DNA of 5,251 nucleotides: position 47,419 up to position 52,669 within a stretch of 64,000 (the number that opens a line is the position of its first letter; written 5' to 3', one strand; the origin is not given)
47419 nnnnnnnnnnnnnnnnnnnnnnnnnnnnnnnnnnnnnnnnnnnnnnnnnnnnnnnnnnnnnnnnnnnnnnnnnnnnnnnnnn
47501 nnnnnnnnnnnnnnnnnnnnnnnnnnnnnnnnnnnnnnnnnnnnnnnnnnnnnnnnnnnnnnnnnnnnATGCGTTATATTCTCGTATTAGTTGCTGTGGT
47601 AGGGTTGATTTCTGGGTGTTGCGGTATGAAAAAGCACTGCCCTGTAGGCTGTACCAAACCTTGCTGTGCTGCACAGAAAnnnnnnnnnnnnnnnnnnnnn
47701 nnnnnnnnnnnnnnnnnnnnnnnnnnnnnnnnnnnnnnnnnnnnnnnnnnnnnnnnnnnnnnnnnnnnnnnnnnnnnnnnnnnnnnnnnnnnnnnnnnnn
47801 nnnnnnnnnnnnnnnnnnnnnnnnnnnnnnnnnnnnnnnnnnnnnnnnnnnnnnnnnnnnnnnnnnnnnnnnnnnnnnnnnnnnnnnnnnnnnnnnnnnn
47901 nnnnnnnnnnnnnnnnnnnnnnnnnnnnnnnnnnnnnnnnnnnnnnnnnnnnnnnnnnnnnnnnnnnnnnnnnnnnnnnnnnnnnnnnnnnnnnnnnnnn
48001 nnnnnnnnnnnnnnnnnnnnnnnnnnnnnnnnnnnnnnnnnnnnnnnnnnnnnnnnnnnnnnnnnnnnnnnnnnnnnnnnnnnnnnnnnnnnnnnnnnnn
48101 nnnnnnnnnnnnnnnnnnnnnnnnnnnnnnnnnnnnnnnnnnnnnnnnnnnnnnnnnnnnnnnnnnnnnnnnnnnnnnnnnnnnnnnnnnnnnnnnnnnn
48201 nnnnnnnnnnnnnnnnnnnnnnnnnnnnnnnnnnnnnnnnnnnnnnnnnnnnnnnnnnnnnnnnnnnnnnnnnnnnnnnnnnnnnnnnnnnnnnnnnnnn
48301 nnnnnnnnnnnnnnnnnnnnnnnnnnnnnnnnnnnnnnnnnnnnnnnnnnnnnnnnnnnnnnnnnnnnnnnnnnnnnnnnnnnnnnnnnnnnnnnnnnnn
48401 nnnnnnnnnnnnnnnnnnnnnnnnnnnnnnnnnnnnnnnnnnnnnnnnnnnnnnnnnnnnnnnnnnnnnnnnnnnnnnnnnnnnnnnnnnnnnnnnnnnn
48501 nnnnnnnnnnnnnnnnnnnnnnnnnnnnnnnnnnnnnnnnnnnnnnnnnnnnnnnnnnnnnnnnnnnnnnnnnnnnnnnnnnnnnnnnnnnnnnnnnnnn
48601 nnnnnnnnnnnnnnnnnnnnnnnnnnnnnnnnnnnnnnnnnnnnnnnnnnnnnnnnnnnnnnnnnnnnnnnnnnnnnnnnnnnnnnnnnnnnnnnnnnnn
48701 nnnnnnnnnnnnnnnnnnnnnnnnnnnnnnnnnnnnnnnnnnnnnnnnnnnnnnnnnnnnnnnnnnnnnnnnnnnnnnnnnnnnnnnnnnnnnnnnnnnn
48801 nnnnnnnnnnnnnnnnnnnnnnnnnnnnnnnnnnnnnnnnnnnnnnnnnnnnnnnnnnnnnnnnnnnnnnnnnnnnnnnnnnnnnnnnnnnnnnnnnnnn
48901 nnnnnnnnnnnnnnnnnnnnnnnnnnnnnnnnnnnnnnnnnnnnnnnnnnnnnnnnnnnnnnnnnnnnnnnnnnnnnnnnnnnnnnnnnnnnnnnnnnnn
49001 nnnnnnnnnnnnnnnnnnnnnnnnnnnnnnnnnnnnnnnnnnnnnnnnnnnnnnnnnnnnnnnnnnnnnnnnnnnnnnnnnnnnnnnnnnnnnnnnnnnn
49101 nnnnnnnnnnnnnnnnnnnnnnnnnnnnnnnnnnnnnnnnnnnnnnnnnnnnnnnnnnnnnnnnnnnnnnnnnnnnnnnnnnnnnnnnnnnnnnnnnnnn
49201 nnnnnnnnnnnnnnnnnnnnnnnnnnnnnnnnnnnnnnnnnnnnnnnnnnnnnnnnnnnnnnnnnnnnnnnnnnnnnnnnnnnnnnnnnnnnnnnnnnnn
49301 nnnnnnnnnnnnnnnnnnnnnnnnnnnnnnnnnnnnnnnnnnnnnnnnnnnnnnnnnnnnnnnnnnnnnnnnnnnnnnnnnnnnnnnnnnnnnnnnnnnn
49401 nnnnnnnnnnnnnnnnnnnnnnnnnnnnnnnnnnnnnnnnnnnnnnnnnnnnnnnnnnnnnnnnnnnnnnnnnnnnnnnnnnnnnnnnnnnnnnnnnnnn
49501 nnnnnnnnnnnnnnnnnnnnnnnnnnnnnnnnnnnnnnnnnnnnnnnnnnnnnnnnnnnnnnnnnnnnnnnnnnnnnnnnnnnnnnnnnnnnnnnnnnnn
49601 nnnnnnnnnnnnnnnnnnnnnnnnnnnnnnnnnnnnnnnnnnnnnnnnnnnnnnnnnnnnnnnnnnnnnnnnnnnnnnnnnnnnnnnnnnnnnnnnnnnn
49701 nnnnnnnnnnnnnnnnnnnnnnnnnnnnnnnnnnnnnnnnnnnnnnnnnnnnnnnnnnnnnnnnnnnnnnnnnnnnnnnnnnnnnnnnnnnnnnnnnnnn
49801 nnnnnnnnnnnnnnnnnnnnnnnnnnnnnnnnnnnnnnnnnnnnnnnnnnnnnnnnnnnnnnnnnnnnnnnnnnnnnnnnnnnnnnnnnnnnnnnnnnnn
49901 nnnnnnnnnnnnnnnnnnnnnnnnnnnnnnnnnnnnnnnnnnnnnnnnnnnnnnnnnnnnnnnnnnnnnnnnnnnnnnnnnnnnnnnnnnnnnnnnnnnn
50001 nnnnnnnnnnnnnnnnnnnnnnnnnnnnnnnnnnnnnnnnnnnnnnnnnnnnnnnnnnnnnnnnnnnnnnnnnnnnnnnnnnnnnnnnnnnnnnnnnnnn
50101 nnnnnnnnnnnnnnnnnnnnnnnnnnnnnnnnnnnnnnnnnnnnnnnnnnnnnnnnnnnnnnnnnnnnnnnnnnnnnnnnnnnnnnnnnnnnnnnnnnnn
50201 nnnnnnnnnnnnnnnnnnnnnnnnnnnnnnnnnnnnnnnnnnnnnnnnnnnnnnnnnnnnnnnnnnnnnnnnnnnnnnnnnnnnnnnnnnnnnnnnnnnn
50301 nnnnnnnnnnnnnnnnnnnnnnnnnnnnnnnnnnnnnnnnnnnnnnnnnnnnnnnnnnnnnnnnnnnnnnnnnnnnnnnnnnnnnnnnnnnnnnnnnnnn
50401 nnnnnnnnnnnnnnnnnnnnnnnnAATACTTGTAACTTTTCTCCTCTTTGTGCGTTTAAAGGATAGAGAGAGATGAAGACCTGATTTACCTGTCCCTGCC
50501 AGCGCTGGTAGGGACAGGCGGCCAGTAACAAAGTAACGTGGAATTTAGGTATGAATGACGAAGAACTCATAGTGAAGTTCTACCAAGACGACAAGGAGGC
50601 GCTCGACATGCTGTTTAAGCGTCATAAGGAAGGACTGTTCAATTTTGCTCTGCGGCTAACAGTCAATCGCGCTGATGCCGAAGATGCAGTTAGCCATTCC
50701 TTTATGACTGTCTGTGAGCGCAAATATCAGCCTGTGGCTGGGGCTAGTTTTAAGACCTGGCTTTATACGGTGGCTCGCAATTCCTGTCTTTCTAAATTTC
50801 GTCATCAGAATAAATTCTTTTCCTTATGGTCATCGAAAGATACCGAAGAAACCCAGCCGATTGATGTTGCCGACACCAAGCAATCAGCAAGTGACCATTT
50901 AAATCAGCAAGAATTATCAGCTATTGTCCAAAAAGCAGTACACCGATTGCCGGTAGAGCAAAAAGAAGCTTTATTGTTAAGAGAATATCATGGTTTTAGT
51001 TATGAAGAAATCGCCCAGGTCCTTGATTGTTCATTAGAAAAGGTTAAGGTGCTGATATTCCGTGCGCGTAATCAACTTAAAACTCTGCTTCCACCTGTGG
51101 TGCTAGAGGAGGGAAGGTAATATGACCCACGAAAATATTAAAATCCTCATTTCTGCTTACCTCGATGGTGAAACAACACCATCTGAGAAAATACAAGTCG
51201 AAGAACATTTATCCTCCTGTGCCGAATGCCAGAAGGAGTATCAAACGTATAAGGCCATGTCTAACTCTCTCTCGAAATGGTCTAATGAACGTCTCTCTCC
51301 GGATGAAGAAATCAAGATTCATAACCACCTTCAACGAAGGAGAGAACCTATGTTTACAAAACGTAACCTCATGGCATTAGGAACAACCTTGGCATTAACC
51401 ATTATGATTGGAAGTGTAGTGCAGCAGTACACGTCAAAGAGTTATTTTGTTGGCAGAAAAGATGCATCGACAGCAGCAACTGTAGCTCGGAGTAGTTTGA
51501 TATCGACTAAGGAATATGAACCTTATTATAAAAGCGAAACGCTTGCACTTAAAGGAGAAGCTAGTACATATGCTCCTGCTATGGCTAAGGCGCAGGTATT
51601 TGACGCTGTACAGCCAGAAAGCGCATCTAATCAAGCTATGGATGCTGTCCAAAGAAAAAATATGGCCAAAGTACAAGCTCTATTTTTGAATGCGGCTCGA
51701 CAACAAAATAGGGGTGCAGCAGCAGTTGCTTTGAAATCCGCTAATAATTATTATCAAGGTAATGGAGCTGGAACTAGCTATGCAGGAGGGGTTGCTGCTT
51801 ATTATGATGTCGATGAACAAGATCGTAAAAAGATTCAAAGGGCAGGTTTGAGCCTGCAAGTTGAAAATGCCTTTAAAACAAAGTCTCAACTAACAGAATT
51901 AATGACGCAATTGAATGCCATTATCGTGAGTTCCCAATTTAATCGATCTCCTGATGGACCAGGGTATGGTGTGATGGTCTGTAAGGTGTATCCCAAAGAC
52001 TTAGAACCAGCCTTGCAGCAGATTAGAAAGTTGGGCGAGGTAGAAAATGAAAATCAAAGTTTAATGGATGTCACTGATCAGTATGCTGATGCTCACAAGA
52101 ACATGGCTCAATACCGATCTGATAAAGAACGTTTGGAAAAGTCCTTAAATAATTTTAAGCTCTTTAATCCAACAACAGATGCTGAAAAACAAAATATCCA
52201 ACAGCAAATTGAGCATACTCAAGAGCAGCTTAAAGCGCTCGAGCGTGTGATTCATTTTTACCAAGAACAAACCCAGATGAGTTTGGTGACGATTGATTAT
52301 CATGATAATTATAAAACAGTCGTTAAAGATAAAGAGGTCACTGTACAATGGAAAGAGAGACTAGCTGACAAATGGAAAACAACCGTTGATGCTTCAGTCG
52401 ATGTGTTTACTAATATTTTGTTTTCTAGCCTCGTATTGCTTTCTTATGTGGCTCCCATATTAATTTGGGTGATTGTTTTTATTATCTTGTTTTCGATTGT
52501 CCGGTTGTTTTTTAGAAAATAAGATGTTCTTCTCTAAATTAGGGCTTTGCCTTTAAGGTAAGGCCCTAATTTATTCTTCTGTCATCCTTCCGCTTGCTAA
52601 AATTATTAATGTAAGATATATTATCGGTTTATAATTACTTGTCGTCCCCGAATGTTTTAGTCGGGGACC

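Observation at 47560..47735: Unannotated 37-aa cysteine-rich lipopeptide gene with its own RBS and a duplicated intrinsic terminator, immediately after osmC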

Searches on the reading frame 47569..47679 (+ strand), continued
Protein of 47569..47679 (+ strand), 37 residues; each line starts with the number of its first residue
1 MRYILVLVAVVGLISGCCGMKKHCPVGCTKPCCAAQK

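Call 52: search_solved_structures(query=A2, max_evalue=10, show_alignments=3)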
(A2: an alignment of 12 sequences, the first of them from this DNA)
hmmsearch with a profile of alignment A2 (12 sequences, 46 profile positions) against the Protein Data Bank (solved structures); distinct sequences matched with E-value up to 10: 0.
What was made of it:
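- On Known metallothionein sequence families (Pfam Metallothio*, bacterial SmtA/BmtA PF02069): No PDB chain at E<=10 for the family profile (call 52).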

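Call 54: predict_structure(alignment_id=A2)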
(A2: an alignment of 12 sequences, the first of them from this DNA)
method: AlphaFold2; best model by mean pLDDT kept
length: 37 residues; sequences in the alignment: 12
mean_pLDDT: 63.5   pTM: 0.26
mean pLDDT of the five models: 63.5, 61.6, 58.6, 57.6, 52.3
residues with pLDDT >= 90: 0; 70-90: 4; 50-70: 32; < 50: 1
segments of 3 or more residues with pLDDT < 50: none
pLDDT, mean of each block of 10 residues (from residue 1): 69 61 63 61
secondary structure, 60 per line:
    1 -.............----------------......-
elements in order: H2-14 H31-36
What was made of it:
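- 47617..47679 (+): Predicted mature 21-residue lipopeptide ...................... C17 is the acylation site, leaving 5 further Cys (29% Cys overall) and no aromatic residues. AlphaFold gives no confident fold for this part, mean pLDDT 63.5 (call 54).
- Tried and rejected: AlphaFold on the 12-sequence alignment gave a low-confidence model (pLDDT 63.5, call 54), so I did no fold search.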

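Call 61: search_protein_families(library=pfam, proteins=[L096:501-932:+, L096:1657-2619:-, L093:16-612:+, L093:619-1572:+, L092:3089-3988:-, L092:2172-2930:+, L092:1395-2255:-, L082:4372-4899:+, L100:5018-5902:+, L087:270-977:+], max_evalue=0.01)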
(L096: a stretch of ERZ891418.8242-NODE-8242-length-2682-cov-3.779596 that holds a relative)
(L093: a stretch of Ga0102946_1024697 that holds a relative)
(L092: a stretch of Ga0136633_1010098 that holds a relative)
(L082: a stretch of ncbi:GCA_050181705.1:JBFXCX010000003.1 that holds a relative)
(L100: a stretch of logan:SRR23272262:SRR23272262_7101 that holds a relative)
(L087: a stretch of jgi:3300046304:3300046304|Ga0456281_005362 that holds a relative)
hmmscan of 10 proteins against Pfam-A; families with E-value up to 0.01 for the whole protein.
L096:501-932:+ (144 aa): 0 families

L096:1657-2619:- (320 aa): 1 family
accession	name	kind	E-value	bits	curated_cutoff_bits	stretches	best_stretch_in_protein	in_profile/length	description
PF00494.24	SQS_PSY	-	3.1e-36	125.9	26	1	8-307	1-261/263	Squalene/phytoene synthase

L093:16-612:+ (199 aa): 1 family
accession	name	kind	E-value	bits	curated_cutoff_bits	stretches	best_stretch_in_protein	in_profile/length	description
PF03886.18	ABC_trans_aux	-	3.3e-08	33.7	26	1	47-184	17-156/161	ABC-type transport auxiliary lipoprotein component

L093:619-1572:+ (318 aa): 0 families

L092:3089-3988:- (299 aa): 3 families
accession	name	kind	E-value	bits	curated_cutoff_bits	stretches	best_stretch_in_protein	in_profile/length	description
PF13472.12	Lipase_GDSL_2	-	1.1e-19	72.1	32.9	1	127-275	25-178/178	GDSL-like Lipase/Acylhydrolase family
PF00657.28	Lipase_GDSL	-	1.6e-07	32.1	23.6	1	136-280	43-208/208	GDSL-like Lipase/Acylhydrolase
PF04311.20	DUF459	-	0.0052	16.6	27.2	0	185-280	89-194/197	Protein of unknown function (DUF459)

L092:2172-2930:+ (253 aa): 0 families

L092:1395-2255:- (286 aa): 4 families
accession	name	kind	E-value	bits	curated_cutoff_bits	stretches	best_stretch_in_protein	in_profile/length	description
PF02153.23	PDH_N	-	3e-26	92.2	26.5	1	39-171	21-149/154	Prephenate dehydrogenase, nucleotide-binding domain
PF20463.3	PDH_C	-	2e-19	70.2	22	1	179-275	2-101/102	Prephenate dehydrogenase, dimerization domain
PF03807.23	F420_oxidored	-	3.7e-06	27.9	21.6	1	8-89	2-82/94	NADP oxidoreductase coenzyme F420-dependent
PF03446.21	NAD_binding_2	-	0.00012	22.5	21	1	8-132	2-125/161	NAD binding domain of 6-phosphogluconate dehydrogenase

L082:4372-4899:+ (176 aa): 2 families
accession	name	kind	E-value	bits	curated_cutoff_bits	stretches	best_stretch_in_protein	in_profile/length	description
PF07564.17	DUF1542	-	0.00016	22.1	24.3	1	79-124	11-56/77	Domain of Unknown Function (DUF1542)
PF02216.22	B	-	0.0066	16.9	27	0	75-115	3-42/53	B domain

L100:5018-5902:+ (295 aa): 1 family
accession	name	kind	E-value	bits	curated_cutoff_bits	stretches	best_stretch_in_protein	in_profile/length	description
PF00149.33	Metallophos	-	0.00019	22.4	21.5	1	47-246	2-158/191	Calcineurin-like phosphoesterase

L087:270-977:+ (236 aa): 1 family
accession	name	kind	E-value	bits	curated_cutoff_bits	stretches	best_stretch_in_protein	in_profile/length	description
PF07617.17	DUF1579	-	5.4e-42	143.8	25.2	1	80-234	1-155/155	Protein of unknown function (DUF1579)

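Call 68: search_protein_families(library=ncbifam, proteins=[L082:5307-5975:+, L082:5980-7461:+, L082:4372-4899:+, L087:1169-1525:+, L100:6320-6874:+, L100:5018-5902:+, L098:4657-5742:+], max_evalue=0.001)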
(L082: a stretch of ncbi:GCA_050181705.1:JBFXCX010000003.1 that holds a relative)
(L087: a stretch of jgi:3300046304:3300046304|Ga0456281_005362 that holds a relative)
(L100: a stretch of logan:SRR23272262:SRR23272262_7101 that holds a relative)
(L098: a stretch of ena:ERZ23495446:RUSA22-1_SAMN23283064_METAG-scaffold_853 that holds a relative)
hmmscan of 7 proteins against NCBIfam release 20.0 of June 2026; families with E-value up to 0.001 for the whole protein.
L082:5307-5975:+ (223 aa): 94 families (the best 25 are shown)
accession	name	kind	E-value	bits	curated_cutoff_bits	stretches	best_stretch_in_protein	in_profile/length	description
TIGR01387.1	cztR_silR_copR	subfamily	4.2e-79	265.2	279.2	1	3-220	1-218/218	heavy metal response regulator transcription factor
NF041734.1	resp_reg_RppA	equivalog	1.3e-68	230.8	250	1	1-221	1-228/229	two-component system response regulator RppA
NF008567.0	PRK11517.1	equivalog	1.8e-66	223.7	353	1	1-221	1-219/223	response regulator transcription factor HprR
NF007346.1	PRK09836.1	equivalog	2.6e-65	220.4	420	1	1-221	1-222/227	copper/silver response regulator transcription factor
TIGR02154.1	PhoB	equivalog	7.4e-61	205.3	296.2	1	2-220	4-225/226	phosphate regulon transcriptional regulator PhoB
NF007928.2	PRK10643.1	equivalog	1.3e-59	201.5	330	1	1-220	1-216/216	two-component system response regulator PmrA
NF045914.1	RespRegNblR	equivalog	1.6e-58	198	300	1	3-222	9-227/228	response regulator transcription factor NblR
NF040689.1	MtrAB_MtrA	equivalog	4.6e-58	196.1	300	1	3-218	1-216/219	MtrAB system response regulator MtrA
NF045944.1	ResRegRpaBCyano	equivalog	4.3e-55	186.6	330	1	4-221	1-228/229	response regulator transcription factor RpaB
NF040534.1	resp_reg_YycF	equivalog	9.2e-52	175.6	340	1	2-222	2-229/231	response regulator YycF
NF012023.0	PRK15479.1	equivalog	1.6e-50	171.8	337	1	1-221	1-218/224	transcriptional regulator TctD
NF045991.1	RespRegCtrARhodob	equivalog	2.3e-50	171.4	350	1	1-222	1-223/224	response regulator transcription factor CtrA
NF053854.1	RespRegPhoBBctds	equivalog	8.1e-50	169.3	270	1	3-220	1-224/225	two-component system response regulator PhoB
NF041733.1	resp_reg_CseB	equivalog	1.3e-49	168.7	350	1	2-221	2-227/228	two-component system response regulator CseB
NF007663.1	PRK10336.1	equivalog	5.5e-49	166.9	345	1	1-222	1-218/219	quorum sensing response regulator transcription factor QseB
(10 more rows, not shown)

L082:5980-7461:+ (494 aa): 87 families (the best 25 are shown)
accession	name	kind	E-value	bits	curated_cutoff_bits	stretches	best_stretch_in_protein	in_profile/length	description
TIGR01386.1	cztS_silS_copS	subfamily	1e-77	262.1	292.55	1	18-486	8-457/457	heavy metal sensor histidine kinase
NF041735.1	hist_kin_RppB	equivalog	4.3e-63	213.6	400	2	261-486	211-438/438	two-component system sensor histidine kinase RppB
NF033092.0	HK_WalK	equivalog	4.9e-61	207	725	2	268-487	374-594/594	cell wall metabolism sensor histidine kinase WalK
NF007345.0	PRK09835.1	subfamily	1.6e-54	185.3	423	1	15-488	13-481/482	Cu(+)/Ag(+) sensor histidine kinase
NF046044.1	PnpS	equivalog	8.3e-54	183.1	400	1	267-486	171-390/390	two-component system histidine kinase PnpS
TIGR02966.1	phoR_proteo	equivalog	1.8e-50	171.8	334.2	1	267-484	115-332/333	phosphate regulon sensor histidine kinase PhoR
NF040691.1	MtrAB_MtrB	equivalog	1.6e-48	166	450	1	5-487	4-492/507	MtrAB system histidine kinase MtrB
NF008312.0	PRK11100.1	equivalog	9.9e-47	159.8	356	1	170-487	163-474/477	two-component system sensor histidine kinase CreC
NF052314.1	T9SS_HK_PorY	subfamily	2.9e-45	155.1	350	1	139-473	84-407/418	PorY family sensor histidine kinase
NF045903.1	CuHisKinLciSLeg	equivalog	3.4e-45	155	700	1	188-485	62-356/357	copper-responsive two-component system sensor histidine kinase LciS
NF012163.2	BaeS_SmeS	equivalog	1.1e-43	149.9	500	1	190-486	167-457/457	sensor histidine kinase efflux regulator BaeS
NF007837.0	PRK10549.1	equivalog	1.2e-43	149.5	603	1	190-489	167-460/466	envelope stress sensor histidine kinase BaeS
NF008468.0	PRK11360.1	equivalog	2.5e-39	135.2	646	1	268-489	398-610/616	two-component system sensor histidine kinase AtoS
NF033093.1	HK_VicK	exception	3e-38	131.6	680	1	269-487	212-435/448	cell wall metabolism sensor histidine kinase VicK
NF007007.0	PRK09470.1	equivalog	1.2e-37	130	486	1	193-488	172-460/463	envelope stress sensor histidine kinase CpxA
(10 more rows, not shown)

L082:4372-4899:+ (176 aa): 0 families

L087:1169-1525:+ (119 aa): 0 families

L100:6320-6874:+ (185 aa): 3 families
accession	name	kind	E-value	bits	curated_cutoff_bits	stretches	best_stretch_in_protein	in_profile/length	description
NF047632.1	SodCCaul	equivalog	3.7e-18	65.6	250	1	20-179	11-172/173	superoxide dismutase[Cu-Zn]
NF047631.1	SodCMycob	equivalog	3.3e-09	36.6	230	1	22-163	53-200/236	superoxide dismutase[Cu-Zn]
NF007628.1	PRK10290.1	equivalog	4.2e-05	23.6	165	1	47-179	33-172/172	superoxide dismutase [Cu-Zn] SodC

L100:5018-5902:+ (295 aa): 0 families

L098:4657-5742:+ (362 aa): 28 families (the best 25 are shown)
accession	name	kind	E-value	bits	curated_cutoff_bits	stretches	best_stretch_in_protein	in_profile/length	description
NF007860.0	PRK10572.1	equivalog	2.5e-17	62.7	208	1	257-361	180-284/292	arabinose operon transcriptional regulator AraC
NF047788.1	TransRegPocR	equivalog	1.2e-16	60.8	500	1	258-361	187-290/296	transcriptional regulator PocR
NF006902.0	PRK09393.1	equivalog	5.5e-16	58.6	425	1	257-361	217-321/327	transcriptional regulator FtrA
TIGR04094.1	adjacent_YSIRK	equivalog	1.9e-14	53.5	200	1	262-359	287-383/383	YSIRK-targeted surface antigen transcriptional regulator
NF010028.0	PRK13503.1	equivalog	1.3e-13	51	288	1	255-360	166-271/278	HTH-type transcriptional activator RhaS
NF047455.1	TF_Staph_AryK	equivalog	2.3e-13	49.3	850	1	256-361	153-258/759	transcriptional regulator AryK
NF040475.1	chlor_reg_RclR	equivalog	7.5e-12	45.1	400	1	260-360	177-277/284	reactive chlorine-specific transcriptional regulator RclR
NF010026.0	PRK13501.1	equivalog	1.9e-11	43.7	363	1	292-360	208-276/290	HTH-type transcriptional activator RhaR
NF007693.0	PRK10371.1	equivalog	4.6e-11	42.5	253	1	262-360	200-298/309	transcriptional regulator MelR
NF052371.1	TransRegGbdRPseu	equivalog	5.1e-11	42.2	480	1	260-360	225-325/365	choline metabolism transcriptional regulator GbdR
NF033869.1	viru_reg_Rsp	equivalog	1.3e-10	40.4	400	1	251-360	138-247/701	AraC family transcriptional regulator Rsp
NF012144.2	ramA_TF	equivalog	2.7e-09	37.5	180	1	258-361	3-106/108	RamA family antibiotic efflux transcriptional regulator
NF007243.0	PRK09685.1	equivalog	3.7e-09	36.4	199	1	272-361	213-301/303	transcriptional regulator FeaR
NF012198.0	MarA_TF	equivalog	8.4e-09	35.7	250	1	264-359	13-108/124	MDR efflux pump AcrAB transcriptional activator MarA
NF008564.0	PRK11511.1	equivalog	1.1e-08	35.3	202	1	264-359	13-108/127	MDR efflux pump AcrAB transcriptional activator MarA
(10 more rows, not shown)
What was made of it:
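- The TCS matches fall just below the curated cutoffs (call 68).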

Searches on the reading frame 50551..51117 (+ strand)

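Call 53: search_protein_families(library=pfam, proteins=[window:50551-51117:+], max_evalue=0.01)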
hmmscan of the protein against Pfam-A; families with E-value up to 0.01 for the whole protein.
window:50551-51117:+ (189 aa): 5 families
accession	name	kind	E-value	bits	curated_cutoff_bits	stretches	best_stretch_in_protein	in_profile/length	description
PF08281.18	Sigma70_r4_2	-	1.5e-16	60.2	25.7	1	125-176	3-54/54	Sigma-70, region 4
PF04542.20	Sigma70_r2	-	7.3e-14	51.8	24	1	21-88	1-70/71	Sigma-70 region 2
PF04545.22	Sigma70_r4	-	3.2e-10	39.8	24.1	1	130-177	2-49/50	Sigma-70, region 4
PF22233.2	PhyR_sigma-like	-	1.5e-05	25.1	27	1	137-175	8-46/50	Response regulator PhyR, sigma-like domain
PF07638.17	Sigma70_ECF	-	0.00053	20.4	21.1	1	115-173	119-176/185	ECF sigma factor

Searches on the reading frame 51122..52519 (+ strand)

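Call 53: search_protein_families(library=pfam, proteins=[window:51122-52519:+], max_evalue=0.01)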
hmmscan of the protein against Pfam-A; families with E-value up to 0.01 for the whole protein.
window:51122-52519:+ (466 aa): 3 families
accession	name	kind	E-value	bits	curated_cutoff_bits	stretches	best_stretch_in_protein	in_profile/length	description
PF14257.11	DUF4349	-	3.8e-30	105.3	27.7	1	235-455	1-209/213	Domain of unknown function (DUF4349)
PF13490.11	zf-HC2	-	6.6e-12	45.7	22.2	1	8-37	6-35/35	Putative zinc-finger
PF03872.18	RseA_N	-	0.0034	18.4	24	0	10-71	6-64/87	Anti sigma-E protein RseA, N-terminal domain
